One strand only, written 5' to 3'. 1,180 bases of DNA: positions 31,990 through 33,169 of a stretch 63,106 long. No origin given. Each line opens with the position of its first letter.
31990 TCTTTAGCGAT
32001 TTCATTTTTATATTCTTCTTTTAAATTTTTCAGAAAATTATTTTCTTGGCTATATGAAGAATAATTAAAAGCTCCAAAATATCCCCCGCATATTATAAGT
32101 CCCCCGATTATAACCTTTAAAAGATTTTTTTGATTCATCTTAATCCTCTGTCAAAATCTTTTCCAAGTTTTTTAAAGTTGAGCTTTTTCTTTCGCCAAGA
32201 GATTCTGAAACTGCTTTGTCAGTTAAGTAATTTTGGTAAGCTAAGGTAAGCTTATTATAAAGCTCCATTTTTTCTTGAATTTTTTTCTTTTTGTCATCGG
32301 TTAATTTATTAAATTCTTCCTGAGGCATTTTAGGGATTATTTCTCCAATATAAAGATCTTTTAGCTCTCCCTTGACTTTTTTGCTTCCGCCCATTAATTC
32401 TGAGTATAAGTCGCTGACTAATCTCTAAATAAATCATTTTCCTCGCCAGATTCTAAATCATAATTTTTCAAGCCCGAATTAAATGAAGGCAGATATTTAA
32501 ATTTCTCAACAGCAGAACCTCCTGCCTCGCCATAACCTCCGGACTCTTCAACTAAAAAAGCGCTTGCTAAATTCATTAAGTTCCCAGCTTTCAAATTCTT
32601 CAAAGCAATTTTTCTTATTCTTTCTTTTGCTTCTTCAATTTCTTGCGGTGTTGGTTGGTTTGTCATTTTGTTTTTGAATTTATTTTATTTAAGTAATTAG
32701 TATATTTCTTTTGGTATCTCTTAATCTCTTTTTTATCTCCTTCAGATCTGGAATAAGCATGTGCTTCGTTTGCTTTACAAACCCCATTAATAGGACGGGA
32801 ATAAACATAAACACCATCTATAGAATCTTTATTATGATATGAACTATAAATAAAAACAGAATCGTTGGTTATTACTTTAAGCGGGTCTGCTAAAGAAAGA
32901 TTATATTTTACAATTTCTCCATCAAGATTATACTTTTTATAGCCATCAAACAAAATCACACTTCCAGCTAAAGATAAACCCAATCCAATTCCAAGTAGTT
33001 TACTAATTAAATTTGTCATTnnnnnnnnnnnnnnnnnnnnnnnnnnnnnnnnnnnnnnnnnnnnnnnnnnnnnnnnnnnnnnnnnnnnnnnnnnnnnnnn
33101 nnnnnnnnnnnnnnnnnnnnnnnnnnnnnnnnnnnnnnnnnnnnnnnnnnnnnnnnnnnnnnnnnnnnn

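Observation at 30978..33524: Tightly packed operon of nine unrecognisable small genes (74-167 aa), several membrane-anchored or lipoprotein-like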

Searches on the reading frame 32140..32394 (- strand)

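Call 3: search_protein_families(library=pfam, proteins=[window:32140-32394:-], max_evalue=1)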
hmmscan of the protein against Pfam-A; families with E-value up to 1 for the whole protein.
window:32140-32394:- (84 aa): 0 families

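Call 4: search_protein_families(library=phrogs, proteins=[window:32140-32394:-], max_evalue=1)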
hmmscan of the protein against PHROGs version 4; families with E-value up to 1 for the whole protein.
window:32140-32394:- (84 aa): 2 families
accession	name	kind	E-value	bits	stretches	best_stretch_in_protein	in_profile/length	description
phrog_23374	-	unknown function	0.019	16.1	1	34-64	3-34/80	-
phrog_22603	-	unknown function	0.062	14.4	1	31-61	15-44/61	-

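Call 12: search_protein_families(library=ncbifam, proteins=[window:32140-32394:-], max_evalue=1)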
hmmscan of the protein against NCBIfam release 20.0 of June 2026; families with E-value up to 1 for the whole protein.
window:32140-32394:- (84 aa): 2 families
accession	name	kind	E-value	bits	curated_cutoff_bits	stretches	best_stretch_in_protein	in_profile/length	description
NF045471.1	Opp3B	equivalog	0.0028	17.1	480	1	15-60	25-70/308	oligopeptide ABC transporter permease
NF047358.1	TenpIN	equivalog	0.0033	17.7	90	1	13-81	77-141/141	type III toxin-antitoxin system TenpIN family toxin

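Call 13: search_protein_families(library=padloc, proteins=[window:32140-32394:-], max_evalue=1)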
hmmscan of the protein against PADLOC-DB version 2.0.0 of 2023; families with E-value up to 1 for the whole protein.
window:32140-32394:- (84 aa): 0 families

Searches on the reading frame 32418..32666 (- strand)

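Call 3: search_protein_families(library=pfam, proteins=[window:32418-32666:-], max_evalue=1)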
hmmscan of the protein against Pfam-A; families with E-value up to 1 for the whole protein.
window:32418-32666:- (82 aa): 1 family
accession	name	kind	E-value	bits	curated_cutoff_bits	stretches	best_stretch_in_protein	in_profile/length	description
PF21756.2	DacZ_T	-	0.002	18.6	27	1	9-41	45-78/106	Probable sensor domain DacZ_T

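Call 4: search_protein_families(library=phrogs, proteins=[window:32418-32666:-], max_evalue=1)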
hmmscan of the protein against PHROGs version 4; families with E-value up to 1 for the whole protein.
window:32418-32666:- (82 aa): 4 families
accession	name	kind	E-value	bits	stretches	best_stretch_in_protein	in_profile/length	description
phrog_12407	-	unknown function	0.018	16.2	1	43-79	81-121/124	-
phrog_32886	-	unknown function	0.17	13.3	1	23-52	28-57/64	-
phrog_25615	-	unknown function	0.24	12.2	1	51-72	21-42/57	-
phrog_272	-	integration and excision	0.3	12.4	1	48-68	51-71/90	Cox-like excisionase and repressor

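Call 12: search_protein_families(library=ncbifam, proteins=[window:32418-32666:-], max_evalue=1)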
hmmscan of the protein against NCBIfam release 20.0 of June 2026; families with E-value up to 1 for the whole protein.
window:32418-32666:- (82 aa): 1 family
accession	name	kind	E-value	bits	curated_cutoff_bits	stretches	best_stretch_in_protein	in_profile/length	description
NF003438.0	PRK04966.1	equivalog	0.16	12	86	1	20-57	3-40/72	YheU family protein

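Call 13: search_protein_families(library=padloc, proteins=[window:32418-32666:-], max_evalue=1)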
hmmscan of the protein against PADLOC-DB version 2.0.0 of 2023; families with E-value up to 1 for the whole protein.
window:32418-32666:- (82 aa): 0 families

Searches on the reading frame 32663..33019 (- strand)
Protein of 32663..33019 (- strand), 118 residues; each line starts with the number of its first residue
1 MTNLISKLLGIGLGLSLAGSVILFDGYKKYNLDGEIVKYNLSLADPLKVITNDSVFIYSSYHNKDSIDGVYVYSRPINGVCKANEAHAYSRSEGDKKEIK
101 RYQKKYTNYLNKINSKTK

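Call 3: search_protein_families(library=pfam, proteins=[window:32663-33019:-], max_evalue=1)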
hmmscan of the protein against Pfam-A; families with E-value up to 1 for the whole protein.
window:32663-33019:- (118 aa): 0 families

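Call 4: search_protein_families(library=phrogs, proteins=[window:32663-33019:-], max_evalue=1)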
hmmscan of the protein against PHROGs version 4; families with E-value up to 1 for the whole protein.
window:32663-33019:- (118 aa): 1 family
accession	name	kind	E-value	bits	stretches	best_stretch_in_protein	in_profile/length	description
phrog_11749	-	unknown function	0.1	13.4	1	24-49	22-45/48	-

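Call 12: search_protein_families(library=ncbifam, proteins=[window:32663-33019:-], max_evalue=1)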
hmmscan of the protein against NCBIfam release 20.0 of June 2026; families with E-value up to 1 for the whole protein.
window:32663-33019:- (118 aa): 0 families

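Call 13: search_protein_families(library=padloc, proteins=[window:32663-33019:-], max_evalue=1)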
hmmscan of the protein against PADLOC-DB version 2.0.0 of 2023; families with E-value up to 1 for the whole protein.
window:32663-33019:- (118 aa): 0 families

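Call 68: find_related_loci(query=window:32663-33019:-, collection=metagenome_contigs, flank=6000)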
Query window:32663-33019:- (118 aa) in metagenome_contigs; peptide patterns used: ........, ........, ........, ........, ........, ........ (x = any residue, [..] = any of these).
266 stretches matched a pattern; 3 encode a relative of the query (tblastn E <= 1e-3); 3 distinct loci.
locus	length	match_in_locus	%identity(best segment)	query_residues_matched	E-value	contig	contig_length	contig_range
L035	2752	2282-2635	100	1-118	3e-77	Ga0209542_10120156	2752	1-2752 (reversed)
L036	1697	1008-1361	100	1-118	1e-79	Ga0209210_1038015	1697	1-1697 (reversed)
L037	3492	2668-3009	81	1-114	1e-58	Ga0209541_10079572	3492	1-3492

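Call 90: search_protein_families(library=padloc, proteins=[L037:1235-2506:+], max_evalue=0.01)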
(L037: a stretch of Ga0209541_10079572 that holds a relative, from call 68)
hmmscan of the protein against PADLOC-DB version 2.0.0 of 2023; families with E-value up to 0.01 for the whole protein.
L037:1235-2506:+ (424 aa): 9 families
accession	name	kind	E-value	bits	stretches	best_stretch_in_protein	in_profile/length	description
PDLC04787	PDC-S01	-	8.3e-108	358.9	1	21-421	8-409/412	-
PDLC04789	PDC-S01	-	1e-34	118.2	1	24-369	2-344/375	-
PDLC04786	PDC-S01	-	7.7e-26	88.8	2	39-250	20-246/439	-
PDLC04790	PDC-S01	-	1.2e-23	81.6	1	22-414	10-414/422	-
PDLC04788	PDC-S01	-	1.5e-19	68.3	1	39-311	19-310/448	-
PDLC04792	PDC-S01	-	1.3e-18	64.9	1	24-417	2-430/452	-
PDLC04791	PDC-S01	-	4.4e-14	50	2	42-176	22-161/395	-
PDLC01994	RtcR_PspF1--CARF_AAA_HTH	-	0.00083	16.5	1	25-70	167-212/468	-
PDLC04140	mad8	-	0.0047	14.5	1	42-237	30-129/314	mads_8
